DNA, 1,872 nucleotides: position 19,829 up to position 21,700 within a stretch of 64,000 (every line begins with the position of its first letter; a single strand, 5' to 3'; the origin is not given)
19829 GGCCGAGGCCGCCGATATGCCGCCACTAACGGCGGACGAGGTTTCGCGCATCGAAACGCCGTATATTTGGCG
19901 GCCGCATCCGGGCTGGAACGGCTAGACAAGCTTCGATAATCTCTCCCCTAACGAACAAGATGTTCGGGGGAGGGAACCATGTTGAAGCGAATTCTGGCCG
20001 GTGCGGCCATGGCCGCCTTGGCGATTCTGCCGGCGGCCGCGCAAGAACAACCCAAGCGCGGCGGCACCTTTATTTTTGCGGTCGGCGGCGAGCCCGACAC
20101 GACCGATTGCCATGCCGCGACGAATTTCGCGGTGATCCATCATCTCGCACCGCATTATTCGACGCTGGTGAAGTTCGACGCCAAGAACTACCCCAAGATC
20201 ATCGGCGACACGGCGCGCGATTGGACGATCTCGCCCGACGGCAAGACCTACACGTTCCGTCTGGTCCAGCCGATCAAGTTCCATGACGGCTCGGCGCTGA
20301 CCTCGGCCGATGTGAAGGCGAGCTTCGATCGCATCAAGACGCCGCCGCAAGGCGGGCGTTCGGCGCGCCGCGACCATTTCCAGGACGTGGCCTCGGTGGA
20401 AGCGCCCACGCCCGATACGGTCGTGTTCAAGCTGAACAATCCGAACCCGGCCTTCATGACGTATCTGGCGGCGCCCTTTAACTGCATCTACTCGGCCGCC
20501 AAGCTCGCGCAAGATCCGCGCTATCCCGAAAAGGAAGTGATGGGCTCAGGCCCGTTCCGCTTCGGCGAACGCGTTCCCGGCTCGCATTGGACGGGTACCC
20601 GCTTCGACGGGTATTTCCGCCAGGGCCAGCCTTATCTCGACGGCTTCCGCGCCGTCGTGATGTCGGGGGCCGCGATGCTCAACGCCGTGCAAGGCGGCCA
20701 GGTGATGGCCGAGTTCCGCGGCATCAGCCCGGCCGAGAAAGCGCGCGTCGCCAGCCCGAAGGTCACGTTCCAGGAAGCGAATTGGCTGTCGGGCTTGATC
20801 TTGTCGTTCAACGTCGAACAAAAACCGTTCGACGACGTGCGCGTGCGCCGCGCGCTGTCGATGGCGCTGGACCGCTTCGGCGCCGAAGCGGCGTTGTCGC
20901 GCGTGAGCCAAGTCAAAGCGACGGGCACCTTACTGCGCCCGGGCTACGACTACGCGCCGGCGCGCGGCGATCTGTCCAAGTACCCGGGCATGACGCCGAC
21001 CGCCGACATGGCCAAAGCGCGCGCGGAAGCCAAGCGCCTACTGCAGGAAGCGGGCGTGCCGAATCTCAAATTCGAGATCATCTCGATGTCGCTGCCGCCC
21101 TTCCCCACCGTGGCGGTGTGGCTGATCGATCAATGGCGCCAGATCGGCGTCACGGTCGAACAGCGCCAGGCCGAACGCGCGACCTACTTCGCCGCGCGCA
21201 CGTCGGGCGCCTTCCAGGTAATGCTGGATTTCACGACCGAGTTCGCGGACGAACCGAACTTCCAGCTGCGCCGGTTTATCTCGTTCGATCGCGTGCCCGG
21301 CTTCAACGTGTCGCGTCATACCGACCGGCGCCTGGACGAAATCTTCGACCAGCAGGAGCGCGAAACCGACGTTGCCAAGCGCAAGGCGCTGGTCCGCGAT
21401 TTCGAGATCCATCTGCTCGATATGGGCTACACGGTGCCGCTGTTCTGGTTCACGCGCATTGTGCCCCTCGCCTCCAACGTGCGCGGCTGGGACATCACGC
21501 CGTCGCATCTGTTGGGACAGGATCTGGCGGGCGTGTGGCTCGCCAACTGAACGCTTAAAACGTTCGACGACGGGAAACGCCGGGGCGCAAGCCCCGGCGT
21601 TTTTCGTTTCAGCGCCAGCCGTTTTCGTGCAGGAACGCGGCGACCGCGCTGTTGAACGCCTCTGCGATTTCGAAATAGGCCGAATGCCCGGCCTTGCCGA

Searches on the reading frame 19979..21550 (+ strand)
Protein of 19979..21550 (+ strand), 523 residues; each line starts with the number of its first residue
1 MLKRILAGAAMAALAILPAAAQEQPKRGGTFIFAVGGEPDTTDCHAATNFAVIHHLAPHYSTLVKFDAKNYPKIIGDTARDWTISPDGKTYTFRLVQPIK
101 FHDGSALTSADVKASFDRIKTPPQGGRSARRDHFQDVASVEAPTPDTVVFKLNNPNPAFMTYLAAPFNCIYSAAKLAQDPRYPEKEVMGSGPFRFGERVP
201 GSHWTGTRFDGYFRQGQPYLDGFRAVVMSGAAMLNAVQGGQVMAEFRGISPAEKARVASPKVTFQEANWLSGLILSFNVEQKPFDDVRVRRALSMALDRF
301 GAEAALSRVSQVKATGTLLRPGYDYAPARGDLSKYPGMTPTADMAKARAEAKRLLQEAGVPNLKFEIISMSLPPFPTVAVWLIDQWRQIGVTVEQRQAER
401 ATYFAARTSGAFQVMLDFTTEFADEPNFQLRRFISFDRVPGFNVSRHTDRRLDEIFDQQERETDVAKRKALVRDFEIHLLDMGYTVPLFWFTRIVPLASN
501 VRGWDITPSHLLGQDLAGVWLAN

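Call 84: search_protein_families(library=pfam, proteins=[window:19979-21550:+], max_evalue=0.00001)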
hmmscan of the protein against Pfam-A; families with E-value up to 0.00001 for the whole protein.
window:19979-21550:+ (523 aa): 1 family
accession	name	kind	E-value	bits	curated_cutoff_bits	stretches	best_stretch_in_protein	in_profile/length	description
PF00496.27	SBP_bac_5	-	3.7e-65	220.9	32.4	1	74-429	2-356/368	Bacterial extracellular solute-binding proteins, family 5 Middle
